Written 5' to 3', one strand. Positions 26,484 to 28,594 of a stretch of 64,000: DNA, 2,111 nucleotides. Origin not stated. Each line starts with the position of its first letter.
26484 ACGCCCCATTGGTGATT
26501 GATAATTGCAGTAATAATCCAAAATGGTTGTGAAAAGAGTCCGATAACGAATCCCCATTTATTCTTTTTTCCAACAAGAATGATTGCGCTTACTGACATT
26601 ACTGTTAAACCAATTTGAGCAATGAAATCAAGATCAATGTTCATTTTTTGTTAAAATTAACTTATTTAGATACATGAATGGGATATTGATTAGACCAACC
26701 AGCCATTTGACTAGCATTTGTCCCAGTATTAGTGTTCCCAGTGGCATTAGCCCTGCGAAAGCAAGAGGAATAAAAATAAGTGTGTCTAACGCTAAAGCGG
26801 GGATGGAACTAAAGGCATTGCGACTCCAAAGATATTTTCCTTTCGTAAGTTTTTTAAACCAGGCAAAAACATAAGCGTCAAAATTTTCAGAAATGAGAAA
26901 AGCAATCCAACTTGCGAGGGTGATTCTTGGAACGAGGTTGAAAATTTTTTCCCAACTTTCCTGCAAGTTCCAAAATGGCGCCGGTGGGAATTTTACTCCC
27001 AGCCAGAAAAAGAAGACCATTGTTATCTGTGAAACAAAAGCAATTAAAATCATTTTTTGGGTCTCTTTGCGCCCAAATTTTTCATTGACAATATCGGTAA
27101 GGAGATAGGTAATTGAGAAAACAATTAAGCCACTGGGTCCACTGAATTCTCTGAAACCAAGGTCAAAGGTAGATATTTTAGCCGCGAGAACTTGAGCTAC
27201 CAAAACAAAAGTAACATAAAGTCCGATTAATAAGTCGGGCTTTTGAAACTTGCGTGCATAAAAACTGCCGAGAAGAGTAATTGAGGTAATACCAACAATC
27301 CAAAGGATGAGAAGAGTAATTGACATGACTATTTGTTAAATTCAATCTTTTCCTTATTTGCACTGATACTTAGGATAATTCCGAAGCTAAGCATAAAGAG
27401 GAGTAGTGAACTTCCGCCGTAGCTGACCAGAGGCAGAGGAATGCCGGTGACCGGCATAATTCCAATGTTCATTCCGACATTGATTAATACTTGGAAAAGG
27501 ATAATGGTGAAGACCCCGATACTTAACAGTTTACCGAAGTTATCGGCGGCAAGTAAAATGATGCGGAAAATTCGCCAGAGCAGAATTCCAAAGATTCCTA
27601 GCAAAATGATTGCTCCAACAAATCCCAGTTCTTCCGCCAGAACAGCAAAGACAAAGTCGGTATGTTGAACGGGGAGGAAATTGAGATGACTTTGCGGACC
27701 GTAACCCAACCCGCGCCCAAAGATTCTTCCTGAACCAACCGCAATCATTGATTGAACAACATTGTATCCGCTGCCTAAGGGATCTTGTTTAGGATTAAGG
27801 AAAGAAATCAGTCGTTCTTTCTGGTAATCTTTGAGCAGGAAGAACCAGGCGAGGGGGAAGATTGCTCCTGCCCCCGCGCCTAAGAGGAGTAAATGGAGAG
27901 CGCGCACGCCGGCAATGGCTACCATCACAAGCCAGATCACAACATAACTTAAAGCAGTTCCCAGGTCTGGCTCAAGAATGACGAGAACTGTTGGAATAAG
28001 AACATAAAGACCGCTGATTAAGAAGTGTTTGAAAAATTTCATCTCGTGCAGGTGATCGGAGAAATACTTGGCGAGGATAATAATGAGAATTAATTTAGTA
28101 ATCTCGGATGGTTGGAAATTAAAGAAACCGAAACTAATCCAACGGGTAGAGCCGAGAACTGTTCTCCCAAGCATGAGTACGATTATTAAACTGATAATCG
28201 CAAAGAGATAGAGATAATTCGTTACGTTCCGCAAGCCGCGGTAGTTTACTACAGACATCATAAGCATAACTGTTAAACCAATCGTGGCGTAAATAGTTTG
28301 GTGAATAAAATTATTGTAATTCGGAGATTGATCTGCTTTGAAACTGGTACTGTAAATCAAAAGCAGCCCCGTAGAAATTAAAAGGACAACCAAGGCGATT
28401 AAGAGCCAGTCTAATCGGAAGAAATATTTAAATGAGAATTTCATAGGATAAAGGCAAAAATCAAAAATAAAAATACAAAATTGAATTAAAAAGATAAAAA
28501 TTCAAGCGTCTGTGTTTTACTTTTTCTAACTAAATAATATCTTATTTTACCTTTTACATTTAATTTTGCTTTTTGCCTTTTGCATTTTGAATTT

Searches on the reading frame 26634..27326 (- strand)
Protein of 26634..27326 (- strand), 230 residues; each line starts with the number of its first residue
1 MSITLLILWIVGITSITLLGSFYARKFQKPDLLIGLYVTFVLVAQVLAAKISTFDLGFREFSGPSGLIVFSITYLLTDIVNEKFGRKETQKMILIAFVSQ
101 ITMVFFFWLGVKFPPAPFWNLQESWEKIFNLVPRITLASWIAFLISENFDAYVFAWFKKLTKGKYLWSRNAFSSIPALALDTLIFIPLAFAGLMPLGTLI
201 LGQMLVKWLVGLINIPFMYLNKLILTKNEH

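Call 67: search_protein_families(library=pfam, proteins=[window:26634-27326:-], max_evalue=0.001)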
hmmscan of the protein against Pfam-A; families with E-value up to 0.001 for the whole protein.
window:26634-27326:- (230 aa): 1 family
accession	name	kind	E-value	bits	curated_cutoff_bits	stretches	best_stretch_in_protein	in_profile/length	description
PF02592.20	Vut_1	-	7.8e-47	159.9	27.2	1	65-220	2-151/152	Putative vitamin uptake transporter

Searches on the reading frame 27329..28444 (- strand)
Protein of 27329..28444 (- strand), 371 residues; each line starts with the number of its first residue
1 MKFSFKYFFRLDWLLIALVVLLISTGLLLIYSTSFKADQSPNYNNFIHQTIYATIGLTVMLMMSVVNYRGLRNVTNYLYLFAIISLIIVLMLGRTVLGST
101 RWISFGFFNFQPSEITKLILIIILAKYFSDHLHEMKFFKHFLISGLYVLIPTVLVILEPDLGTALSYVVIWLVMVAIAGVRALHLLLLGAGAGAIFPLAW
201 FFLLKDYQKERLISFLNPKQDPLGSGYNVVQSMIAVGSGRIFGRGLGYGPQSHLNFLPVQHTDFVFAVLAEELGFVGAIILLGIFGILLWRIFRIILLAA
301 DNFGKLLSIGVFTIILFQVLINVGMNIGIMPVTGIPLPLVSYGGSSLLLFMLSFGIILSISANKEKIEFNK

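Call 67: search_protein_families(library=pfam, proteins=[window:27329-28444:-], max_evalue=0.001)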
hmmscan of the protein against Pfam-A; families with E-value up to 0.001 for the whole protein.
window:27329-28444:- (371 aa): 1 family
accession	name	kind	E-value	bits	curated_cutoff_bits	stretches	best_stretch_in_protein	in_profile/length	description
PF01098.24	FTSW_RODA_SPOVE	-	4e-105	352.2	26.4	1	13-365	2-355/356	Cell cycle protein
